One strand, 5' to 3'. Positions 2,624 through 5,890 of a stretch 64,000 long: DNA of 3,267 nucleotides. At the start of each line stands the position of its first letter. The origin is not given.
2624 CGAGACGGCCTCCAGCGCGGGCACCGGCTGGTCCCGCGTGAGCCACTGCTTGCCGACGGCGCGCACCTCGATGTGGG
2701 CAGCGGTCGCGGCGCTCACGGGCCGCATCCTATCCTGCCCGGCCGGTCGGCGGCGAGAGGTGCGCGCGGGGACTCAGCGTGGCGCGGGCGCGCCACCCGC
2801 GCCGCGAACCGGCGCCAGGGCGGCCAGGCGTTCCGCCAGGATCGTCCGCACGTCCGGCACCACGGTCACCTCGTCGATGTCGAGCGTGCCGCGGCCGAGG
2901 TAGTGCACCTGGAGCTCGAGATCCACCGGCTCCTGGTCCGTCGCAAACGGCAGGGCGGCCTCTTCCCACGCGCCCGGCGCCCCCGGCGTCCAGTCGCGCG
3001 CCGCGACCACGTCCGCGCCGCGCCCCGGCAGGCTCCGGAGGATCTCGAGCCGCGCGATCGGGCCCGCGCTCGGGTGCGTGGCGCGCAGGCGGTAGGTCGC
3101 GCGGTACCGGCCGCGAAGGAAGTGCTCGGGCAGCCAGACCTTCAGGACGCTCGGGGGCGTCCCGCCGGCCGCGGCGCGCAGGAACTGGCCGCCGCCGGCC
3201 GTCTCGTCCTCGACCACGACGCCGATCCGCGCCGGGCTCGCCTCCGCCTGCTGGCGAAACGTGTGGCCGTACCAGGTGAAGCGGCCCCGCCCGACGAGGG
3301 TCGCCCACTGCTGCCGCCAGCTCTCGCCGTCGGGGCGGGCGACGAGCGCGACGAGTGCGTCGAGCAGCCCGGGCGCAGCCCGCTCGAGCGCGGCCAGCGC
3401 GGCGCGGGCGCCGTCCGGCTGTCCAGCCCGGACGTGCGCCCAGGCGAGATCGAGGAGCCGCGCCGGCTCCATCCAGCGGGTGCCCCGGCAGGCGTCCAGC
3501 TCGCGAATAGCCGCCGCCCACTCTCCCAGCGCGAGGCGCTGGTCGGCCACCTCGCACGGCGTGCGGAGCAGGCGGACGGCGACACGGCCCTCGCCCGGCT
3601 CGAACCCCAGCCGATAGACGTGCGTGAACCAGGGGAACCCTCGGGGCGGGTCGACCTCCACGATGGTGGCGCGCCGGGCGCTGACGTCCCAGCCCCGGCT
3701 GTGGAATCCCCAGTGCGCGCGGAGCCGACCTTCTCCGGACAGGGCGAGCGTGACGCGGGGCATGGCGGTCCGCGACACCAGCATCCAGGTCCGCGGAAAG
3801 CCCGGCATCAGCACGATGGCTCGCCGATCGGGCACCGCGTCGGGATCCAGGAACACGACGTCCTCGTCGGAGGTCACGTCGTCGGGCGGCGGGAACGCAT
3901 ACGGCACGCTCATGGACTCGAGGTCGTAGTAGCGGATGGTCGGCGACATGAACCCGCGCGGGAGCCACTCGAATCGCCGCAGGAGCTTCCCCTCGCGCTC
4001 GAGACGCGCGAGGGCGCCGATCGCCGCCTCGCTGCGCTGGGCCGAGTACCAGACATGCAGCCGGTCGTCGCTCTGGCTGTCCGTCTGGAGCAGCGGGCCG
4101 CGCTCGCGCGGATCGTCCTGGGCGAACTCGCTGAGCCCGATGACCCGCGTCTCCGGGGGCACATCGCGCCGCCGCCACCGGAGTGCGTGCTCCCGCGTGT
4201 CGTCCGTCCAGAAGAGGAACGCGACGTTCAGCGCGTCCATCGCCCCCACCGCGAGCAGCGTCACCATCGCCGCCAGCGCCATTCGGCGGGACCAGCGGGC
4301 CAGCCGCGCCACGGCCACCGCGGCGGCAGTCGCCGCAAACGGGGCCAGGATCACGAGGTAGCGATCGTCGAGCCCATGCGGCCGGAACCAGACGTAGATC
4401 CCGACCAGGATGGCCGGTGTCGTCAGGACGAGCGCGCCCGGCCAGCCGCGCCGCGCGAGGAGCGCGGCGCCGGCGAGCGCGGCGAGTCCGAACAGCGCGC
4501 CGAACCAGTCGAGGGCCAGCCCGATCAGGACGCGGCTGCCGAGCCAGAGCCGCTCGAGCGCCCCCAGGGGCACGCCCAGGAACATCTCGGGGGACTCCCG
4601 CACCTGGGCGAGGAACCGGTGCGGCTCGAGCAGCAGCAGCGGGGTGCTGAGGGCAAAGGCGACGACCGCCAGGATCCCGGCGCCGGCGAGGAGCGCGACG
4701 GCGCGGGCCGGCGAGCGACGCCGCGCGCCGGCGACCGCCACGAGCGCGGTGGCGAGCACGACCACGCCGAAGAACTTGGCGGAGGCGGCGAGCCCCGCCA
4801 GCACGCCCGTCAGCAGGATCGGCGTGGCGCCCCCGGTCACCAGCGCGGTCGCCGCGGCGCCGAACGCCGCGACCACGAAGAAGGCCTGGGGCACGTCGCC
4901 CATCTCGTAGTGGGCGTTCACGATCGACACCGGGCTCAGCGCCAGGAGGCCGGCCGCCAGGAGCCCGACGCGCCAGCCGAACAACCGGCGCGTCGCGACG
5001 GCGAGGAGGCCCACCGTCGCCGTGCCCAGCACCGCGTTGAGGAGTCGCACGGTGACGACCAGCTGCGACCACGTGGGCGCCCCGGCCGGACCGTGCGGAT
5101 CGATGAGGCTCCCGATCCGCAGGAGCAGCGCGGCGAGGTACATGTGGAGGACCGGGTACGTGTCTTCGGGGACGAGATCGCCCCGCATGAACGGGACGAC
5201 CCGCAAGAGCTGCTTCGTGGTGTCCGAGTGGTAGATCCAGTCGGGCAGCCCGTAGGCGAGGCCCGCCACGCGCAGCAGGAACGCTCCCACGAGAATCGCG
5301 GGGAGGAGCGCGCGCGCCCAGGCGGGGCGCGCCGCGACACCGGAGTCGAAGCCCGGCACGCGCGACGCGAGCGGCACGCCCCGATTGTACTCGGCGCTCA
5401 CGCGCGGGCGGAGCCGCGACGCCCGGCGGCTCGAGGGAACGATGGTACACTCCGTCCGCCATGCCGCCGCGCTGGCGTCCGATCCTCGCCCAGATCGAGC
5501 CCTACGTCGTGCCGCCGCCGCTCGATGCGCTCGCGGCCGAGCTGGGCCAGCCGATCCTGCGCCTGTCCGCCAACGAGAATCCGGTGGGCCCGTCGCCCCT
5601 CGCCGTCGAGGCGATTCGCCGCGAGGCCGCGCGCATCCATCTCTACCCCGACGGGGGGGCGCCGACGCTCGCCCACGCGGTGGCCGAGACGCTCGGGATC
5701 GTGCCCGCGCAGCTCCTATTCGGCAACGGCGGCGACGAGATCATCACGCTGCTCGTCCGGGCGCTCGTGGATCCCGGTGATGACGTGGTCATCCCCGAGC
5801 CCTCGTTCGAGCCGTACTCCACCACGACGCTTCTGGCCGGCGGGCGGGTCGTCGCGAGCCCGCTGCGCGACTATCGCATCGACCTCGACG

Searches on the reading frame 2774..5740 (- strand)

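Call 37: search_protein_families(library=pfam, proteins=[window:2774-5740:-], max_evalue=0.00001)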
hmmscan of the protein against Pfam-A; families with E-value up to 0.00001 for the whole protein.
window:2774-5740:- (988 aa): 2 families
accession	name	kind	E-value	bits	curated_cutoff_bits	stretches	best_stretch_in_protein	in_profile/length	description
PF13231.12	PMT_2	-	1.7e-07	32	26.1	1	230-361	23-155/160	Dolichyl-phosphate-mannose-protein mannosyltransferase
PF02366.24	PMT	-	2.4e-06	27.8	22.7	1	229-336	83-196/245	Dolichyl-phosphate-mannose-protein mannosyltransferase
